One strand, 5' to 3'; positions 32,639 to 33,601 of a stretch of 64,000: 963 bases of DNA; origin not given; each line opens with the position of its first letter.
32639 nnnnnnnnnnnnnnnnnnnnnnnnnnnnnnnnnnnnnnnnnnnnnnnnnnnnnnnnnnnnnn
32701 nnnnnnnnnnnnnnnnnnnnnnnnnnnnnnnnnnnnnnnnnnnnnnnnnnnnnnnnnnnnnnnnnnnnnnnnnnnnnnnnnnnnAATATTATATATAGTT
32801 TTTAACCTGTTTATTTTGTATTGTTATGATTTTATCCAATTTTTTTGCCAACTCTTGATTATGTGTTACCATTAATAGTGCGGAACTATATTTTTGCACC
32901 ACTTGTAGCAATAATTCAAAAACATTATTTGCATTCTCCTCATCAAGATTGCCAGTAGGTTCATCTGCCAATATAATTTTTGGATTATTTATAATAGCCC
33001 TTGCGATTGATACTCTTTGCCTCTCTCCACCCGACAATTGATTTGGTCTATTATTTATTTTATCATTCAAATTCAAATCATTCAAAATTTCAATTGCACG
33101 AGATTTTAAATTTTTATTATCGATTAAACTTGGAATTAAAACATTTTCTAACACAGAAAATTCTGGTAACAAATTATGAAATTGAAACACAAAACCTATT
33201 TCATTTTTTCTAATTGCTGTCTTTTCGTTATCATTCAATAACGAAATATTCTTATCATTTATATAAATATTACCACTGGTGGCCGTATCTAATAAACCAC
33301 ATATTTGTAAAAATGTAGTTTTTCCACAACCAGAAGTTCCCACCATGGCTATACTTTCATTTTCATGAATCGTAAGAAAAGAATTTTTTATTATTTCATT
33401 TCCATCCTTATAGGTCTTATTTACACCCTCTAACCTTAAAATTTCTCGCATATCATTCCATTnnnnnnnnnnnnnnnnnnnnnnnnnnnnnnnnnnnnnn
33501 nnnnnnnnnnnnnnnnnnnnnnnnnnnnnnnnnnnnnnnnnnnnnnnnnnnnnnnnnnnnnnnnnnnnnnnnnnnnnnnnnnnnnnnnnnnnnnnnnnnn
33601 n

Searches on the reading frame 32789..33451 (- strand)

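Call 50: search_protein_families(library=pfam, proteins=[window:32789-33451:-])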
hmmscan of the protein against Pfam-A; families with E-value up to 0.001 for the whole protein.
window:32789-33451:- (220 aa): 2 families
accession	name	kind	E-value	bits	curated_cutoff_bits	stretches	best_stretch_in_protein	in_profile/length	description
PF00005.33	ABC_tran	-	2.6e-33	116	25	1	22-166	2-136/137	ABC transporter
PF02463.25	SMC_N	-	5.4e-05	23.2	40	1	32-214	25-214/220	RecF/RecN/SMC N terminal domain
